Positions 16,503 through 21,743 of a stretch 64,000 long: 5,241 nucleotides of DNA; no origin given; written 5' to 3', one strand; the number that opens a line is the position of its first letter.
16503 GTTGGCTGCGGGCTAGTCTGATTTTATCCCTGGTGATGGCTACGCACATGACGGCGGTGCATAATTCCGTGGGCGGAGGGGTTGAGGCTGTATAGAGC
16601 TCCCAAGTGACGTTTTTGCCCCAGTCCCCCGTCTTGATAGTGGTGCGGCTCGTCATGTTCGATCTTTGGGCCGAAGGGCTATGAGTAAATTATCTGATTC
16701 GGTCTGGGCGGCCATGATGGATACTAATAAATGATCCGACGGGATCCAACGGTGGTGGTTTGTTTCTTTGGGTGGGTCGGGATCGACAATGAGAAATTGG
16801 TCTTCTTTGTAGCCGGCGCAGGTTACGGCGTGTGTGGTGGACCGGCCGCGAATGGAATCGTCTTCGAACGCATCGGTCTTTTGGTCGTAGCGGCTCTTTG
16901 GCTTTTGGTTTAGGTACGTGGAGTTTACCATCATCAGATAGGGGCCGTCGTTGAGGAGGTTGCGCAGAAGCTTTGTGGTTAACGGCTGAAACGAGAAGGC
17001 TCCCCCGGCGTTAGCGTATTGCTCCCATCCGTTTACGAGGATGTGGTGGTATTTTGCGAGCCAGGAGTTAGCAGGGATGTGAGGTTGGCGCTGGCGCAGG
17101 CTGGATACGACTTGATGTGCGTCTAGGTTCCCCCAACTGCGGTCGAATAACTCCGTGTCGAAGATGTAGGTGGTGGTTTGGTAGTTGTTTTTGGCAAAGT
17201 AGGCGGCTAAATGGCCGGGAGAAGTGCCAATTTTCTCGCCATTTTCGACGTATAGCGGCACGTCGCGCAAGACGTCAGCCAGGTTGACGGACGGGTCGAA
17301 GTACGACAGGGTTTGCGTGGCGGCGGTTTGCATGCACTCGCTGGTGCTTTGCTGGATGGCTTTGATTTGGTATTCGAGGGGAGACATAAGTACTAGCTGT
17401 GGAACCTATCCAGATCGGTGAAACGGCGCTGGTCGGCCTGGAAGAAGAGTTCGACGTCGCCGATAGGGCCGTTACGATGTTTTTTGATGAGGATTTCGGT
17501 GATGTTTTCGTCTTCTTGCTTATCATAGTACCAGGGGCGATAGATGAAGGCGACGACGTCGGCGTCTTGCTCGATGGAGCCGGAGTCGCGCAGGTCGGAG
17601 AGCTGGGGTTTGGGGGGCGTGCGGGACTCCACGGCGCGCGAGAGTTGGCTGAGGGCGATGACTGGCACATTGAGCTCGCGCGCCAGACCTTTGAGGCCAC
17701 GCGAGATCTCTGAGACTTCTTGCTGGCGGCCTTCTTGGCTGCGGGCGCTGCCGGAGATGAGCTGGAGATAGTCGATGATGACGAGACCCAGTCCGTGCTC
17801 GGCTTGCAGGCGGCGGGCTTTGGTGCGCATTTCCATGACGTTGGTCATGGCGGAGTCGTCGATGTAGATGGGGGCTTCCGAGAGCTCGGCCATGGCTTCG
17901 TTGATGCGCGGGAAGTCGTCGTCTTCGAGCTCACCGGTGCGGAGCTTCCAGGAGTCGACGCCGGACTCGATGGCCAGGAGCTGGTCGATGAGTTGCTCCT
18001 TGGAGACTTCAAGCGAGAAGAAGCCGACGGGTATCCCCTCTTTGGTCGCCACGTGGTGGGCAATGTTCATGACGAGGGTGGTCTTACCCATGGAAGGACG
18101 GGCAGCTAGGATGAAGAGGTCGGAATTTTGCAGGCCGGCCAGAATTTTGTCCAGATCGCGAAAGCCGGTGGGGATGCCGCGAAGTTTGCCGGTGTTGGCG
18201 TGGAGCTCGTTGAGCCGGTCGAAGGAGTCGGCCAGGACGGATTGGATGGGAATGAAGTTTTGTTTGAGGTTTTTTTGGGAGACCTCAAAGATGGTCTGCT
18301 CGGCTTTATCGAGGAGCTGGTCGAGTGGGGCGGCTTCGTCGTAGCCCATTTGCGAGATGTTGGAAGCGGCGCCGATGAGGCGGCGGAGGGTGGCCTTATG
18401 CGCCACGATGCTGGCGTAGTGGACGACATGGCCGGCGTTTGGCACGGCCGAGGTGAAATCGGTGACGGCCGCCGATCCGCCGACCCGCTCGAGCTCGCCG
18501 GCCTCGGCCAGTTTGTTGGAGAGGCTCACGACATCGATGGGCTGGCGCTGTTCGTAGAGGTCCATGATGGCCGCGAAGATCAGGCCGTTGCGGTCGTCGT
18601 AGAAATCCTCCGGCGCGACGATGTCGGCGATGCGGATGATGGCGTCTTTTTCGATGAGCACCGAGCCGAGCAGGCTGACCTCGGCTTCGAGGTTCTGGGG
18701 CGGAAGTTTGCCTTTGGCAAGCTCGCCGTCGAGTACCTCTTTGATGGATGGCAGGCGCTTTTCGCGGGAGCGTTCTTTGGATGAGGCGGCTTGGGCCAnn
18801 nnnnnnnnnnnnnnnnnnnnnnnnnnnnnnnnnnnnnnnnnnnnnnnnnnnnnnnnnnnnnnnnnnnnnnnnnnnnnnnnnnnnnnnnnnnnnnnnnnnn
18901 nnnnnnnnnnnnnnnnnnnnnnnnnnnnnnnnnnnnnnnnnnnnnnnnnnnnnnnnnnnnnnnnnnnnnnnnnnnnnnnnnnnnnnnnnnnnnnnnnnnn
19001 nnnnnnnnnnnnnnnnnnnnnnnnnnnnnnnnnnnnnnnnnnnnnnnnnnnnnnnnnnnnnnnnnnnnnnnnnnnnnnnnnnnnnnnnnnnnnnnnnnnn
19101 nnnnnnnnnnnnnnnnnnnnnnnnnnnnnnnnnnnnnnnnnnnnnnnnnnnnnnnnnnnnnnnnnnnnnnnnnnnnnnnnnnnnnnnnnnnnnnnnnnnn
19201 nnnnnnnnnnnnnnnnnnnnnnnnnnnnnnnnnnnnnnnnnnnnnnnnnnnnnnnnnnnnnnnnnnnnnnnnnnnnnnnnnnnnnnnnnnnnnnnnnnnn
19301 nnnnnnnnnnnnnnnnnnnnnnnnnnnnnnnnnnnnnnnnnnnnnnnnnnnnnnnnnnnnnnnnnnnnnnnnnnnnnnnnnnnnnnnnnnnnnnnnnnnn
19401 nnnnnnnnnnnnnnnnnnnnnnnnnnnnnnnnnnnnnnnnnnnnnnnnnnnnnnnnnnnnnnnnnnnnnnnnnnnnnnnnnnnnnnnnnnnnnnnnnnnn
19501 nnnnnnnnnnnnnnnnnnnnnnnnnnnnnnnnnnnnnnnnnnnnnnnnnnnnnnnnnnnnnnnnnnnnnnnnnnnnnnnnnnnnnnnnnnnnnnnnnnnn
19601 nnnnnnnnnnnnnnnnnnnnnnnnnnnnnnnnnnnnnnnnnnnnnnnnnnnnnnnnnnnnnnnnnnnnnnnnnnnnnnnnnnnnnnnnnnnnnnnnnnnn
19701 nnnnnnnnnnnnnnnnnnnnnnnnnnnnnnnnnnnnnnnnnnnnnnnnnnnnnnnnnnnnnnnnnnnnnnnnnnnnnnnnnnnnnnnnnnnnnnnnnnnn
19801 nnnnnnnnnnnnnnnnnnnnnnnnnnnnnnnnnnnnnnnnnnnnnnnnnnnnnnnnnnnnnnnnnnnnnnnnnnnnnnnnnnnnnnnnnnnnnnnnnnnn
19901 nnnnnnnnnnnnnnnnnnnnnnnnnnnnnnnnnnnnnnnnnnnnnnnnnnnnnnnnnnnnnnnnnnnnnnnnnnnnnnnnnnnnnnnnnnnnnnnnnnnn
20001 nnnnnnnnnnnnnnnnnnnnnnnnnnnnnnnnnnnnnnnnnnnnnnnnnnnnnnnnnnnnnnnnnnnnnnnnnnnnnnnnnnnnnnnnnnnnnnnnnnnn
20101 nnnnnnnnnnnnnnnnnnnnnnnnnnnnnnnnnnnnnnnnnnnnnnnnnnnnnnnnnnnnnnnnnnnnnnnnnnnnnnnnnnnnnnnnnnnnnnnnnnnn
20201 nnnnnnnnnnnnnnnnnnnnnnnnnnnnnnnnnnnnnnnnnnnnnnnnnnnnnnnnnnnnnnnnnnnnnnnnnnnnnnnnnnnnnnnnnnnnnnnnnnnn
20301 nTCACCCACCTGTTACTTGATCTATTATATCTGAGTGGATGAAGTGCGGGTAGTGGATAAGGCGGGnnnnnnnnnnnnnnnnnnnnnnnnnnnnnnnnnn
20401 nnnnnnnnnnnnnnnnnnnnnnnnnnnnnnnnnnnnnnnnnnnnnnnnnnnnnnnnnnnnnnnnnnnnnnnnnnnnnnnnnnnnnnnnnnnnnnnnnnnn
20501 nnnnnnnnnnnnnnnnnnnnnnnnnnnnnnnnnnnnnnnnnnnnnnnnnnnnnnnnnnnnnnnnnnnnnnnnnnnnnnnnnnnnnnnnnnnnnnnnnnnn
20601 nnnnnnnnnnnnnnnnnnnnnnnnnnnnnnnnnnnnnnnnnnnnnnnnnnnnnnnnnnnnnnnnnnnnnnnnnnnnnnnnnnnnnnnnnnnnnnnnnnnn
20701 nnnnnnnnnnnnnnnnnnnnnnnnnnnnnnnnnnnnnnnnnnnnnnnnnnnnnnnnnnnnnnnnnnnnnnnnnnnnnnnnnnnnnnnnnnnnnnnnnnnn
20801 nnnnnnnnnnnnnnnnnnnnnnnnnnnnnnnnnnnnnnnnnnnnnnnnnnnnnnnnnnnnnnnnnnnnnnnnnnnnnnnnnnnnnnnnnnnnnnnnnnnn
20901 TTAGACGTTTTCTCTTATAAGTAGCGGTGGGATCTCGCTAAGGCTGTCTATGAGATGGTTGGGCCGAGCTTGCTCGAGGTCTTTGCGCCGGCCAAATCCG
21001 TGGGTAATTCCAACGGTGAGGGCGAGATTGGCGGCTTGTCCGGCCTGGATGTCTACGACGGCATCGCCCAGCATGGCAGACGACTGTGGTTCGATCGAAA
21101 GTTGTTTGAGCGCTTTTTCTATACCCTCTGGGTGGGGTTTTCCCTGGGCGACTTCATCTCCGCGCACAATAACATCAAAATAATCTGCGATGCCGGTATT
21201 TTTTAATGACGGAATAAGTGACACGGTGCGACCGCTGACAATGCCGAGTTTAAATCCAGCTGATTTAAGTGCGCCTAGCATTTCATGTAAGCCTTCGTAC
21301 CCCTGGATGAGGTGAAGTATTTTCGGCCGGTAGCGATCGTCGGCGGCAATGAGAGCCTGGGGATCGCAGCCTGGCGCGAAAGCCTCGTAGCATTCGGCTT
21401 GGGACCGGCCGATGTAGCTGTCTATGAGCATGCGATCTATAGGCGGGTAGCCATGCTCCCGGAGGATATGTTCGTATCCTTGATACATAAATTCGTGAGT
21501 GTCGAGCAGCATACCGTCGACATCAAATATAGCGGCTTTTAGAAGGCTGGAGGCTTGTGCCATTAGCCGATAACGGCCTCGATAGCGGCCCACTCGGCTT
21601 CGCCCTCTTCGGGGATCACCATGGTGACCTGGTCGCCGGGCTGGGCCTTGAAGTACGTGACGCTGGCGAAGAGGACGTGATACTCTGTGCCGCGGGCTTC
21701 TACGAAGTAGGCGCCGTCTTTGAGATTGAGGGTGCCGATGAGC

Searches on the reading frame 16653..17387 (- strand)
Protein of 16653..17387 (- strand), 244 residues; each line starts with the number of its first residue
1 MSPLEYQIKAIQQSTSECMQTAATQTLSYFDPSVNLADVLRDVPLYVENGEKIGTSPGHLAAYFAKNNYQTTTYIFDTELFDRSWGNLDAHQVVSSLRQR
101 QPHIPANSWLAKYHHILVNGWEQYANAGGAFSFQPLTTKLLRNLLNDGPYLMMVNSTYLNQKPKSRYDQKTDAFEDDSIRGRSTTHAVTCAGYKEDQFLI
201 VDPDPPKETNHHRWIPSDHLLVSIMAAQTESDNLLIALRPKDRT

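Call 75: search_protein_families(library=pfam, proteins=[window:16653-17387:-], max_evalue=0.0001)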
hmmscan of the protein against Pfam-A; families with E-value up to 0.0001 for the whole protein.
window:16653-17387:- (244 aa): 1 family
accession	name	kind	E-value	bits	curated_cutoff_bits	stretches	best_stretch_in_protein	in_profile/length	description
PF13529.12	Peptidase_C39_2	-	2e-07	32.1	24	0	113-203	66-142/143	Peptidase_C39 like family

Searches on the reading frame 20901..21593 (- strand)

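Call 57: search_protein_families(library=pfam, proteins=[window:20901-21593:-], max_evalue=0.001)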
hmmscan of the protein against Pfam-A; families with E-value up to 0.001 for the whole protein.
window:20901-21593:- (230 aa): 4 families
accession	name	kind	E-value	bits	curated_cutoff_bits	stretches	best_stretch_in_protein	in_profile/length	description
PF13419.12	HAD_2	-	1.6e-38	133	23.8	1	22-191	2-174/178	Haloacid dehalogenase-like hydrolase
PF00702.32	Hydrolase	-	1.8e-26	94.1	26.4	1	19-189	2-191/191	haloacid dehalogenase-like hydrolase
PF13242.12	Hydrolase_like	-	1.9e-11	44.2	22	1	151-220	3-74/75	HAD-hyrolase-like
PF12710.13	HAD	-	7.8e-05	23.6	27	1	21-184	1-187/189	haloacid dehalogenase-like hydrolase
